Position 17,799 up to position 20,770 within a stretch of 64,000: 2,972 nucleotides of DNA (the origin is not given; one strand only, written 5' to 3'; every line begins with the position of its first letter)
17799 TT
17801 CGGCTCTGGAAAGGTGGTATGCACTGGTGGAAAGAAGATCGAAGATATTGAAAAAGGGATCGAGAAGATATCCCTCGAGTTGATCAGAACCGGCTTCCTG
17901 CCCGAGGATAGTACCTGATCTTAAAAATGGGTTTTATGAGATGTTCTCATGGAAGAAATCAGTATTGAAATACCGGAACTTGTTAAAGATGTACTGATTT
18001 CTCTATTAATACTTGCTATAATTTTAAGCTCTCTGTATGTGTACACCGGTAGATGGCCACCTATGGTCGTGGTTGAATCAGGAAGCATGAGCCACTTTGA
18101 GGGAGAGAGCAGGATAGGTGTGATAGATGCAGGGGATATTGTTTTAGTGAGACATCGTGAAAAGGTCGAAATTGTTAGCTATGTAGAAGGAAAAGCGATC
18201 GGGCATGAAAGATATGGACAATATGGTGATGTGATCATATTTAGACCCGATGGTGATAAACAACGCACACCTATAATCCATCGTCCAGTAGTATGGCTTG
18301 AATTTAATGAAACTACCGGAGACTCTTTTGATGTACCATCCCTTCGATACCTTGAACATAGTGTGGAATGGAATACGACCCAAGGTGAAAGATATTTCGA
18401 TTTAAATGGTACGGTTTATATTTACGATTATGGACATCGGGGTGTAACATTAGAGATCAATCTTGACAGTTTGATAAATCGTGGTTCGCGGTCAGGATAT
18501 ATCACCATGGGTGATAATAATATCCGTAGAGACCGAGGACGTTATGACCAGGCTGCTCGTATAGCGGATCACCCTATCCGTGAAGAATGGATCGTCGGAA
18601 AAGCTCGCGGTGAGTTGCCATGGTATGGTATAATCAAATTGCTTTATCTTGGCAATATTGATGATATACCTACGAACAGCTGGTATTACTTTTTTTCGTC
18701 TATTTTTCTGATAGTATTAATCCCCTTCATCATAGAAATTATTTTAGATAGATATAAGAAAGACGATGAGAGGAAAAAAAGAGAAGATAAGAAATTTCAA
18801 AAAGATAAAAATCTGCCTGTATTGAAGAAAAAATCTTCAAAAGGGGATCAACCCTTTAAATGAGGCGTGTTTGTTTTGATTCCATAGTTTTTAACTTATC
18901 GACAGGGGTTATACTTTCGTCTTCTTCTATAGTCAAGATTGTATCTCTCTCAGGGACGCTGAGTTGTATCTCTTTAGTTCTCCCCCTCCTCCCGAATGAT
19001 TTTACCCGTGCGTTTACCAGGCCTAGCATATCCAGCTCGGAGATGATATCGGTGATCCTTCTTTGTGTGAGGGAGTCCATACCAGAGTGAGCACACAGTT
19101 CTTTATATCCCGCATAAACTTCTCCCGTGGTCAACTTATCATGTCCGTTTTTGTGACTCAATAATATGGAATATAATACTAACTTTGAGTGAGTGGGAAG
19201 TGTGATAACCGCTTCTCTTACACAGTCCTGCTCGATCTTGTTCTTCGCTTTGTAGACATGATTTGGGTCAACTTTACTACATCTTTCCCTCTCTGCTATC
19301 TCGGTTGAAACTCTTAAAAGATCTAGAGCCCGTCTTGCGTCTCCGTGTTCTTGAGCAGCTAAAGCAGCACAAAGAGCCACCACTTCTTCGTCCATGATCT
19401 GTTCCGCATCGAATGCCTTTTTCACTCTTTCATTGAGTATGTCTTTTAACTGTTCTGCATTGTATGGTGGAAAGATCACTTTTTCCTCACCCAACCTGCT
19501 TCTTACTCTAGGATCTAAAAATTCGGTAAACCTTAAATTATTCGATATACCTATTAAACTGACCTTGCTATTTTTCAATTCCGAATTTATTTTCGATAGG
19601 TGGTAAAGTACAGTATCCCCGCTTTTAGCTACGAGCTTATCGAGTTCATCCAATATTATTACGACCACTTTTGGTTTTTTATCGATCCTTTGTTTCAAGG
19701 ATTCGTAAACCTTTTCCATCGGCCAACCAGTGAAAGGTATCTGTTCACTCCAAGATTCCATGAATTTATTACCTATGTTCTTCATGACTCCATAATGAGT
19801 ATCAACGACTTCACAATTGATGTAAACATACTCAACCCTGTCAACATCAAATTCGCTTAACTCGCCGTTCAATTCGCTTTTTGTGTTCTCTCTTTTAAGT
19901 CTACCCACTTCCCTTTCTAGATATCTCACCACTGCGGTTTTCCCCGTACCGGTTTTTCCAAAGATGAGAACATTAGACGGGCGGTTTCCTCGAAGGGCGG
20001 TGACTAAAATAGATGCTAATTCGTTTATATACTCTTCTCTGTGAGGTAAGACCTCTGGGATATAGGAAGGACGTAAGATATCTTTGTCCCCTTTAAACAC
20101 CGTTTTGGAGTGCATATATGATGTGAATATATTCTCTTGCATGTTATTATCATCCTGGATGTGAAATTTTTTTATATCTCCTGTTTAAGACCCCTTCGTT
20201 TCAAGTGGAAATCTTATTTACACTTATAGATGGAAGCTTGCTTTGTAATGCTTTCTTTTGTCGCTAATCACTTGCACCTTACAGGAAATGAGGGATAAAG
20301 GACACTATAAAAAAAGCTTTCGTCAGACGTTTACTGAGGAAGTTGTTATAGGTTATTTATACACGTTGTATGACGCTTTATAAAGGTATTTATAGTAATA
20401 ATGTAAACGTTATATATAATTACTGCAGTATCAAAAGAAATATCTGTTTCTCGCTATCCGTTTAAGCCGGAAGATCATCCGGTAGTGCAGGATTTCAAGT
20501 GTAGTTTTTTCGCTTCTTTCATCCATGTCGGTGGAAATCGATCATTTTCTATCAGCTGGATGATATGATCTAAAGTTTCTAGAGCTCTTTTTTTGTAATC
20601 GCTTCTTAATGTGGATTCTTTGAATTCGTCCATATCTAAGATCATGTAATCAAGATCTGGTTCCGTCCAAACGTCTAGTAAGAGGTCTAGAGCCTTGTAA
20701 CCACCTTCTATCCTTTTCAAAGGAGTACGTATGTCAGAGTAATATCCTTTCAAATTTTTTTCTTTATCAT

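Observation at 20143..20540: Probable replication origin upstream of orc1/cdc6 with degenerate ORB elements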

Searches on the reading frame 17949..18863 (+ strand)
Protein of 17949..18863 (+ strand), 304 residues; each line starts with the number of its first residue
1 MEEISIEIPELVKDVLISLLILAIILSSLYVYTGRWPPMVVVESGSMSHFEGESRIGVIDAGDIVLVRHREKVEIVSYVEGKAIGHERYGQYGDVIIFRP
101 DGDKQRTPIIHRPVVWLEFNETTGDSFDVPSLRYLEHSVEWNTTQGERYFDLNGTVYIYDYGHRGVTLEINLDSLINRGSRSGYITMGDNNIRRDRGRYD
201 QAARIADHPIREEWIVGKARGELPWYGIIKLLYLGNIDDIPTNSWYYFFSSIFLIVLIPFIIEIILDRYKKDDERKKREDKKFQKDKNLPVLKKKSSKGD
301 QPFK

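Call 3: search_protein_families(library=pfam, proteins=[window:17949-18863:+])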
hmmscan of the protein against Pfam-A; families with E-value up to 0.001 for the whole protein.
window:17949-18863:+ (304 aa): 0 families

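Call 59: search_protein_families(library=ncbifam, proteins=[window:17949-18863:+], max_evalue=0.01)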
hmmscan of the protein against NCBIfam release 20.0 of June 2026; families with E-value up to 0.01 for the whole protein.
window:17949-18863:+ (304 aa): 1 family
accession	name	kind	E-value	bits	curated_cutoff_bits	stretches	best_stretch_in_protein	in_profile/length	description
TIGR02228.1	sigpep_I_arch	equivalog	5.6e-07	29.6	51.85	0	13-114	4-83/158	signal peptidase I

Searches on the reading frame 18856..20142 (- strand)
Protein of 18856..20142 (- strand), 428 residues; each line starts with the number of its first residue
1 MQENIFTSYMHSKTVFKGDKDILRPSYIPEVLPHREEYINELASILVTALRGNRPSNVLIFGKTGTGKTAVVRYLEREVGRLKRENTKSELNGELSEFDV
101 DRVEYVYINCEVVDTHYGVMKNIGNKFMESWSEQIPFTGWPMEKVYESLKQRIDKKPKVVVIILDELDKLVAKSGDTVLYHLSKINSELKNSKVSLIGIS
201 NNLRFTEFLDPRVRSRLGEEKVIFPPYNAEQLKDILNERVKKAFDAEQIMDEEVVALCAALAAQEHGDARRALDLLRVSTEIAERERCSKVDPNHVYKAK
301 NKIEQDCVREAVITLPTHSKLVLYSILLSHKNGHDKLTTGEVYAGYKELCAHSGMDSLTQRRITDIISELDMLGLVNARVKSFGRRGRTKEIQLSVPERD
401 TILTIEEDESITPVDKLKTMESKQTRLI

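Call 3: search_protein_families(library=pfam, proteins=[window:18856-20142:-])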
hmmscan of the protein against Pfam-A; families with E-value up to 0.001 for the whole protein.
window:18856-20142:- (428 aa): 9 families
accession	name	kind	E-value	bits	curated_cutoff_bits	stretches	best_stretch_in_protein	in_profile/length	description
PF09079.17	Cdc6_C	-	4e-32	110.5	25.1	1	310-401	1-93/96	CDC6, C terminal winged helix domain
PF22703.2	Cdc6_lid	-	7.7e-23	80.6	27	1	233-300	1-67/68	Cdc6 AAA+ ATPase-type lid domain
PF22606.2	Cdc6-ORC-like_ATPase_lid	-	2e-10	40.9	27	1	227-286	1-59/60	Cdc6/ORC-like, ATPase lid domain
PF13191.12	AAA_16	-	1.6e-09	38.9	32.6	1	32-184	2-157/167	AAA ATPase domain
PF13401.12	AAA_22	-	2.4e-09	38.1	27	1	56-200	6-124/130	AAA domain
PF00004.35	AAA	-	1.3e-08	35.7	21.2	1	58-219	1-125/131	ATPase family associated with various cellular activities (AAA)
PF01637.24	ATPase_2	-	9.4e-07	29.3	33.2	1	35-186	4-139/225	ATPase domain predominantly from Archaea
PF05621.17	TniB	-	2.3e-05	24.4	22.4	1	36-218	17-180/189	Bacterial TniB protein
PF07693.20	KAP_NTPase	-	4.5e-05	23.3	20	0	143-179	136-172/293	KAP family P-loop domain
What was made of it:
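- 18856..20142 (-): orc1/cdc6 initiator gene (428 aa). Pfam Cdc6_C, Cdc6_lid and AAA domains (call 3).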

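Call 9: find_homologous_proteins(query=window:18856-20142:-)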
Query window:18856-20142:- (428 aa): 7989 proteins with E <= 0.001 among 8000 candidates; the best 120 are listed.
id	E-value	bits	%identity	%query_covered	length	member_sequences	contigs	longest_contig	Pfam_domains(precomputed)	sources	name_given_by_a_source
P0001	2.3e-279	944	100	100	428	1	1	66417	PF22703.3,PF07693.21,PF22606.3,PF00004.36,PF13401.13,PF01637.25,PF09079.18,PF13191.13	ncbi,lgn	-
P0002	1.7e-236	803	85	99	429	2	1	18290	PF22703.3,PF22606.3,PF00004.36,PF13401.13,PF01637.25,PF09079.18,PF13191.13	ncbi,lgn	-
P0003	9.6e-229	778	82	100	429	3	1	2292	PF22703.3,PF22606.3,PF00004.36,PF13401.13,PF01637.25,PF09079.18,PF13191.13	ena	-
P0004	1.2e-228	777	82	100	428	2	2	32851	PF22703.3,PF07693.21,PF22606.3,PF00004.36,PF13401.13,PF01637.25,PF09079.18,PF13191.13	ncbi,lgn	ncbi:MAG: ORC1-type DNA replication protein [Thermoplasmata archaeon]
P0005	9.0e-228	774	81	100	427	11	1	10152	PF22703.3,PF07693.21,PF22606.3,PF00004.36,PF13401.13,PF01637.25,PF09079.18,PF13191.13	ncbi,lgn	ncbi:MAG: ORC1-type DNA replication protein [Candidatus Saliniplasma sp.]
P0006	6.7e-227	771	81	100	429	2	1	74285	PF22703.3,PF22606.3,PF00004.36,PF13401.13,PF01637.25,PF09079.18,PF13191.13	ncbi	ncbi:MAG: ORC1-type DNA replication protein [Thermoplasmata archaeon]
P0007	3.0e-226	769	81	100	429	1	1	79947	PF22703.3,PF22606.3,PF00004.36,PF13401.13,PF01637.25,PF09079.18,PF13191.13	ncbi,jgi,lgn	-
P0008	1.0e-225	768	80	100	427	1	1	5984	PF22703.3,PF22606.3,PF00004.36,PF13401.13,PF01637.25,PF09079.18,PF13191.13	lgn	-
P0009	1.0e-225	768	80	100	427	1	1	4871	PF22703.3,PF22606.3,PF00004.36,PF13401.13,PF01637.25,PF09079.18,PF13191.13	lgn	-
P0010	4.0e-222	756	78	100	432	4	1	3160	PF22703.3,PF22606.3,PF00004.36,PF13401.13,PF01637.25,PF09079.18,PF13191.13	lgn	-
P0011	1.2e-221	754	79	100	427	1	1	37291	PF22703.3,PF22606.3,PF00004.36,PF13401.13,PF01637.25,PF09079.18,PF13191.13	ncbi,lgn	-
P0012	1.2e-221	754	79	100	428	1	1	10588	PF22703.3,PF22606.3,PF00004.36,PF13401.13,PF01637.25,PF09079.18,PF13191.13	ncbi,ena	-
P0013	1.6e-220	750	78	100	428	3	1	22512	PF22703.3,PF22606.3,PF00004.36,PF13401.13,PF01637.25,PF09079.18,PF13191.13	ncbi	-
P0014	2.9e-220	750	78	100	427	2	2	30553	PF22703.3,PF22606.3,PF00004.36,PF13401.13,PF01637.25,PF05621.18,PF09079.18,PF13191.13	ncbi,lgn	-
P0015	3.8e-220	749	78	99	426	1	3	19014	PF22703.3,PF22606.3,PF00004.36,PF13401.13,PF01637.25,PF09079.18,PF13191.13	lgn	-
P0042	1.7e-161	556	62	100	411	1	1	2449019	PF22703.3,PF22606.3,PF00004.36,PF13401.13,PF05621.18,PF09079.18,PF13191.13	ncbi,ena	-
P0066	2.9e-160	552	63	95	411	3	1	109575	PF22703.3,PF22606.3,PF00004.36,PF13401.13,PF09079.18,PF13191.13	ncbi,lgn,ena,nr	ncbi:MAG: ORC1-type DNA replication protein [Thermoplasmata archaeon]|nr:ORC1-type DNA replication p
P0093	2.5e-159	549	60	98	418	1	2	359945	PF22703.3,PF07693.21,PF22606.3,PF00004.36,PF13401.13,PF05673.20,PF01637.25,PF09079.18,PF13191.13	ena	-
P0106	4.5e-159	548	61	96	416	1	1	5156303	PF22703.3,PF22606.3,PF00004.36,PF13401.13,PF05621.18,PF09079.18,PF13191.13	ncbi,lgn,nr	ncbi:MAG: ORC1-type DNA replication protein [Thermoplasmata archaeon]|nr:MAG: ORC1-type DNA replicat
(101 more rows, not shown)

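Call 12: find_related_loci(query=window:18856-20142:-, collection=genome_contigs, flank=4000)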
Query window:18856-20142:- (428 aa) in genome_contigs; peptide patterns used: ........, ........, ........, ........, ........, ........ (x = any residue, [..] = any of these).
105 stretches matched a pattern; 42 encode a relative of the query (tblastn E <= 1e-3); 40 distinct loci.
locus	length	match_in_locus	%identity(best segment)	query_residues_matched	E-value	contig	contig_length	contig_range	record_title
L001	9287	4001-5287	82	1-428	0e+0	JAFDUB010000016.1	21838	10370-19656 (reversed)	MAG: Thermoplasmata archaeon isolate HAP27 k141_686893_length_21838_cov_15.4514, whole genome shotgun sequence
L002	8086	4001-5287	81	1-428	0e+0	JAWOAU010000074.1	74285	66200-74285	MAG: Thermoplasmata archaeon isolate BLK2-2.bin.13 k191_1162753, whole genome shotgun sequence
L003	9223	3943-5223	81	1-428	0e+0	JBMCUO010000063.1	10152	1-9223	MAG: Candidatus Saliniplasma sp. isolate D4M11_23 NODE_3938_length_10152_cov_11.090918, whole genome shotgun sequence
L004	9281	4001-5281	80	1-428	0e+0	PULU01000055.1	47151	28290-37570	MAG: Thermoplasmata archaeon isolate B1Sed10_34 B1-Sed10-C432, whole genome shotgun sequence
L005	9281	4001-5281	79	1-428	0e+0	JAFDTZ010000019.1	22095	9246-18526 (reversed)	MAG: Thermoplasmata archaeon isolate HAP25 k141_660396_length_22095_cov_9.0000, whole genome shotgun sequence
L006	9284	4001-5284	82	1-428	0e+0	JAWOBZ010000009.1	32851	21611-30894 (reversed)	MAG: Thermoplasmata archaeon isolate BLK3-3.bin.4 k191_2674276, whole genome shotgun sequence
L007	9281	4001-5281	80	1-428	0e+0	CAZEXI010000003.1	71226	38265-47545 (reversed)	MAG TPA_asm: uncultured Thermoplasmata archaeon isolate ERP127260_co1_32 genome assembly, contig: NODE_65_length_71226_c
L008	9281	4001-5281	79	1-428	0e+0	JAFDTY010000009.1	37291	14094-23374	MAG: Candidatus Haladaptatiplasma halalkaliphilum isolate HAP24 k141_772398_length_37291_cov_12.1969, whole genome shotg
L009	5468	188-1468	80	1-428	0e+0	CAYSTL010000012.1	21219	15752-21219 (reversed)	MAG TPA_asm: uncultured Thermoplasmata archaeon isolate ERP127260_co1_34 genome assembly, contig: NODE_1002_length_21219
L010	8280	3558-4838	80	1-428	0e+0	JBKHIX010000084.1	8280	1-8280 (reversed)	MAG: Thermoplasmata archaeon isolate D3M20_1 NODE_143_length_8280_cov_7.832827, whole genome shotgun sequence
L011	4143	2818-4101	78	1-428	0e+0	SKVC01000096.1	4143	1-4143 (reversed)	MAG: Thermoplasmata archaeon isolate CSSed162cmB_145 CSSed16-2cmB-120611, whole genome shotgun sequence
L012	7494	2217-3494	80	2-428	0e+0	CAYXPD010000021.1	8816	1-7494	MAG TPA_asm: uncultured Thermoplasmata archaeon isolate binchicken_co32_414 genome assembly, contig: NODE_14061_length_8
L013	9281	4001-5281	78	1-428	0e+0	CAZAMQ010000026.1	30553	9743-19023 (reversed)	MAG TPA_asm: uncultured Thermoplasmata archaeon isolate SRP141376_co1_89 genome assembly, contig: NODE_3455_length_30553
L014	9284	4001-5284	81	1-428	0e+0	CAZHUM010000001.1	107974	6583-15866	MAG TPA_asm: uncultured Thermoplasmata archaeon isolate SRP141376_co2_322 genome assembly, contig: NODE_464_length_10797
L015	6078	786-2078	77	1-428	0e+0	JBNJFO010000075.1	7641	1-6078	MAG: Thermoplasmatota archaeon isolate Y22_60dBSe2.bin.73 NODE_13963_length_7641_cov_6.636171, whole genome shotgun sequ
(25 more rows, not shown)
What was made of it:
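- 18856..20142 (-): Halarchaeoplasmatales-type Thermoplasmata MAGs (calls 9, 12).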

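Call 51: find_encoding_contigs(protein=P0042, flank=2500, max_places=2)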
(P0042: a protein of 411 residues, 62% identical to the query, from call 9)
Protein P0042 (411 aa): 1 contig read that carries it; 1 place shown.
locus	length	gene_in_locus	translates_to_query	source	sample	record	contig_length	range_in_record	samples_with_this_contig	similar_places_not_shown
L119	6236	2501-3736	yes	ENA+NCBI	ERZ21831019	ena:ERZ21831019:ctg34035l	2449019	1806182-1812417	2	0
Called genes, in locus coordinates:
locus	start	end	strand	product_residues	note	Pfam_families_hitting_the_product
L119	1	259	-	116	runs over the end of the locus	-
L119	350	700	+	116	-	PF11433:DUF3198 (weak)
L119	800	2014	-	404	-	PF13167:GTP-bdg_N, PF16360:GTP-bdg_M, PF03193:RsgA_GTPase (faint), PF01926:MMR_HSR1, PF02421:FeoB_N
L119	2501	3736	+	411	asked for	PF05621:TniB (faint), PF13191:AAA_16, PF13401:AAA_22, PF00004:AAA, PF22606:Cdc6-ORC-like_ATPase_lid, PF22703:Cdc6_lid, PF09079:WHD_Cdc6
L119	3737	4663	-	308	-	-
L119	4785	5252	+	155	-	PF00383:dCMP_cyt_deam_1, PF14437:MafB19-deam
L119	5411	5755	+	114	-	-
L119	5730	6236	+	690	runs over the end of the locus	PF01496:V_ATPase_I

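Call 52: find_encoding_contigs(protein=P0066, flank=2500, max_places=2)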
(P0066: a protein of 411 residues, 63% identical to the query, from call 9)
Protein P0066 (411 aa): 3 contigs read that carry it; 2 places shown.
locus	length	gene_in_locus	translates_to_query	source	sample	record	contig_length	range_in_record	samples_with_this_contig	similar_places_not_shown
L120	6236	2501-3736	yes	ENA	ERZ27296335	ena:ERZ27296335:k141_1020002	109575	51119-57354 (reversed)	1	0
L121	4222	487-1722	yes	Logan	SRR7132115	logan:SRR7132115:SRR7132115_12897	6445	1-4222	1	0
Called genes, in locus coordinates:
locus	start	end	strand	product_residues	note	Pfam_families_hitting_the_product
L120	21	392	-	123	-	-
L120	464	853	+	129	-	-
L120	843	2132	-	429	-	PF13167:GTP-bdg_N, PF16360:GTP-bdg_M, PF03193:RsgA_GTPase (faint), PF00009:GTP_EFTU (weak), PF01926:MMR_HSR1, PF02421:FeoB_N (weak)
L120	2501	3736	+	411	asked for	PF13191:AAA_16, PF13401:AAA_22, PF00004:AAA, PF22606:Cdc6-ORC-like_ATPase_lid, PF22703:Cdc6_lid, PF09079:WHD_Cdc6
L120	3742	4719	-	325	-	-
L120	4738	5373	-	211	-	-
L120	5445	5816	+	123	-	-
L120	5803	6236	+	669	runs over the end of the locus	PF01496:V_ATPase_I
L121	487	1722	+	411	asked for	PF13191:AAA_16, PF13401:AAA_22, PF00004:AAA, PF22606:Cdc6-ORC-like_ATPase_lid, PF22703:Cdc6_lid, PF09079:WHD_Cdc6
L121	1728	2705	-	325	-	-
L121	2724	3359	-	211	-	-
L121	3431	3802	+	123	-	-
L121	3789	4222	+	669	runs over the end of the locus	PF01496:V_ATPase_I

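Call 53: find_encoding_contigs(protein=P0093, flank=2500, max_places=2)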
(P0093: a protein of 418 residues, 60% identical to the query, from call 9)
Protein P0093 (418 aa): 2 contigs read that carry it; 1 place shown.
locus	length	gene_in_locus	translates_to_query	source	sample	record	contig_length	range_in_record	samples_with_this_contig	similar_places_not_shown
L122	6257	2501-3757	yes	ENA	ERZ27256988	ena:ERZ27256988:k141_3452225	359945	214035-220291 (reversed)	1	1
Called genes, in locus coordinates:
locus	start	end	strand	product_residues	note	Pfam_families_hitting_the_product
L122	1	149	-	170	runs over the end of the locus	-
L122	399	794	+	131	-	PF11433:DUF3198 (weak)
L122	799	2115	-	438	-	PF13167:GTP-bdg_N, PF16360:GTP-bdg_M, PF01926:MMR_HSR1, PF02421:FeoB_N (weak), PF00009:GTP_EFTU (weak)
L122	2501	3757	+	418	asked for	PF01637:ATPase_2 (weak), PF05673:DUF815 (weak), PF13191:AAA_16, PF00004:AAA, PF13401:AAA_22, PF22606:Cdc6-ORC-like_ATPase_lid, PF22703:Cdc6_lid, PF09079:WHD_Cdc6, +1 more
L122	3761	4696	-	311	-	-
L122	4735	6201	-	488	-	PF06253:MTTB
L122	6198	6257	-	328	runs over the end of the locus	PF00291:PALP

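Call 54: find_encoding_contigs(protein=P0106, flank=2500, max_places=2)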
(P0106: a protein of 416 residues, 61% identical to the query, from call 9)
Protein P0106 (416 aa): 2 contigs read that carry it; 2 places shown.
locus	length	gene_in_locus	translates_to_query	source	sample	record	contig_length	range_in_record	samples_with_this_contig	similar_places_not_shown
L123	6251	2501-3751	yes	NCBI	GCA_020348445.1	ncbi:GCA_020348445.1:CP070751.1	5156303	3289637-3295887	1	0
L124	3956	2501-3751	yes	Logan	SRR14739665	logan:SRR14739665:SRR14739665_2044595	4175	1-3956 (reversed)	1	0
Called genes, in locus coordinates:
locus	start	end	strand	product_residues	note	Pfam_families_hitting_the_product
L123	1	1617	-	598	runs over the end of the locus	-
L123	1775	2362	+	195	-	PF00753:Lactamase_B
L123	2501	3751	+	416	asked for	PF05621:TniB (weak), PF13191:AAA_16, PF13401:AAA_22, PF00004:AAA, PF22606:Cdc6-ORC-like_ATPase_lid, PF22703:Cdc6_lid, PF09079:WHD_Cdc6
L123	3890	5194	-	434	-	-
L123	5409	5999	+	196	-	-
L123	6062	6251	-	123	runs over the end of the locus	PF01920:Prefoldin_2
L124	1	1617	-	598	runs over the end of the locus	-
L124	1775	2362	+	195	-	PF00753:Lactamase_B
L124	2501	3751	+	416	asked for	PF05621:TniB (weak), PF13191:AAA_16, PF13401:AAA_22, PF00004:AAA, PF22606:Cdc6-ORC-like_ATPase_lid, PF22703:Cdc6_lid, PF09079:WHD_Cdc6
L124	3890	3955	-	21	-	?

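Call 59: search_protein_families(library=ncbifam, proteins=[window:18856-20142:-], max_evalue=0.01)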
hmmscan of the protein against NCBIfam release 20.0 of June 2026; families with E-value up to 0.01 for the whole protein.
window:18856-20142:- (428 aa): 12 families
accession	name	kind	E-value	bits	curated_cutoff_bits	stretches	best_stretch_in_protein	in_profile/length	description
NF001625.0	PRK00411.1-3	equivalog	6.5e-170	565.3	501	1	3-425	8-413/415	ORC1-type DNA replication protein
TIGR02928.1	TIGR02928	subfamily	7e-129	429.8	181.3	1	19-394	4-366/366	orc1/cdc6 family replication initiation protein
NF001623.0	PRK00411.1-1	equivalog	5.9e-64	216.3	311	1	3-401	5-394/411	ORC1-type DNA replication protein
NF001624.0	PRK00411.1-2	subfamily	1.5e-60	205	354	1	9-398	7-365/374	ORC1-type DNA replication protein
NF001626.0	PRK00411.1-5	equivalog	4.9e-44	150.6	417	1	12-401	13-369/374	ORC1-type DNA replication protein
NF047389.1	ATPase_Sll1717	subfamily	7.4e-07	28.6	75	0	54-83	28-53/454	P-loop ATPase, Sll1717 family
NF001679.0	PRK00440.1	equivalog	0.00023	20.3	303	0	159-312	104-236/322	replication factor C small subunit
NF009067.0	PRK12402.1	equivalog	0.00055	19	317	0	48-83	29-64/340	replication factor C small subunit 2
TIGR01618.1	phage_P_loop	hypoth_equivalog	0.0015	18.2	138.75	1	54-93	11-50/220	phage nucleotide-binding protein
NF003229.0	PRK04195.1-5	equivalog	0.0015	17.3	280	0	24-79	12-68/413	replication factor C large subunit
TIGR02902.1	spore_lonB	equivalog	0.0025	16.5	723.3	0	45-80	76-111/531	ATP-dependent protease LonB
NF000868.0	PRK00080.1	equivalog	0.0031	16.5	282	0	20-81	16-77/330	Holliday junction branch migration DNA helicase RuvB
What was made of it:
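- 18856..20142 (-): NCBIfam NF001625 ORC1-type equivalog, 565 bits against a 501-bit cut-off (call 59).
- On Archaeal oriC1-type (Orc1/Cdc6-adjacent, ORB-based) replication origin: Gene 18856..20142 (minus strand) has Cdc6_C, Cdc6_lid and AAA domains (call 3) and passes NCBIfam NF001625 (call 59).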

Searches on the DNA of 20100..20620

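Call 23: search_rna_families(source=window, start=20100, end=20620, threshold=evalue, max_evalue=10, show_alignments=3)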
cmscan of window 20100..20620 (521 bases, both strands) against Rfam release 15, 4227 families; matches with E-value up to 10: 4.
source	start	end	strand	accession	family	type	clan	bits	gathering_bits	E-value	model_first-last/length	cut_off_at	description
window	20191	20224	-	RF01072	TMV_UPD-PK3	Cis-reg;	-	15.8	34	0.25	1-31/31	no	Pseudoknot of upstream pseudoknot domain (UPD) of the 3'UTR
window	20110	20169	+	RF01208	snoR99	Gene; snRNA; snoRNA; HACA-box;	-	15.7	41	9.7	1-106/106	no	Small nucleolar RNA snoR99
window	20549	20615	-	RF01300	snoU49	Gene; snRNA; snoRNA; CD-box;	CL00062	15.2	35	3.5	1-65/65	no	Small nucleolar RNA U49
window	20385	20424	+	RF01018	mir-569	Gene; miRNA;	-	15.1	110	8.4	1-95/95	no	mir-569 microRNA precursor family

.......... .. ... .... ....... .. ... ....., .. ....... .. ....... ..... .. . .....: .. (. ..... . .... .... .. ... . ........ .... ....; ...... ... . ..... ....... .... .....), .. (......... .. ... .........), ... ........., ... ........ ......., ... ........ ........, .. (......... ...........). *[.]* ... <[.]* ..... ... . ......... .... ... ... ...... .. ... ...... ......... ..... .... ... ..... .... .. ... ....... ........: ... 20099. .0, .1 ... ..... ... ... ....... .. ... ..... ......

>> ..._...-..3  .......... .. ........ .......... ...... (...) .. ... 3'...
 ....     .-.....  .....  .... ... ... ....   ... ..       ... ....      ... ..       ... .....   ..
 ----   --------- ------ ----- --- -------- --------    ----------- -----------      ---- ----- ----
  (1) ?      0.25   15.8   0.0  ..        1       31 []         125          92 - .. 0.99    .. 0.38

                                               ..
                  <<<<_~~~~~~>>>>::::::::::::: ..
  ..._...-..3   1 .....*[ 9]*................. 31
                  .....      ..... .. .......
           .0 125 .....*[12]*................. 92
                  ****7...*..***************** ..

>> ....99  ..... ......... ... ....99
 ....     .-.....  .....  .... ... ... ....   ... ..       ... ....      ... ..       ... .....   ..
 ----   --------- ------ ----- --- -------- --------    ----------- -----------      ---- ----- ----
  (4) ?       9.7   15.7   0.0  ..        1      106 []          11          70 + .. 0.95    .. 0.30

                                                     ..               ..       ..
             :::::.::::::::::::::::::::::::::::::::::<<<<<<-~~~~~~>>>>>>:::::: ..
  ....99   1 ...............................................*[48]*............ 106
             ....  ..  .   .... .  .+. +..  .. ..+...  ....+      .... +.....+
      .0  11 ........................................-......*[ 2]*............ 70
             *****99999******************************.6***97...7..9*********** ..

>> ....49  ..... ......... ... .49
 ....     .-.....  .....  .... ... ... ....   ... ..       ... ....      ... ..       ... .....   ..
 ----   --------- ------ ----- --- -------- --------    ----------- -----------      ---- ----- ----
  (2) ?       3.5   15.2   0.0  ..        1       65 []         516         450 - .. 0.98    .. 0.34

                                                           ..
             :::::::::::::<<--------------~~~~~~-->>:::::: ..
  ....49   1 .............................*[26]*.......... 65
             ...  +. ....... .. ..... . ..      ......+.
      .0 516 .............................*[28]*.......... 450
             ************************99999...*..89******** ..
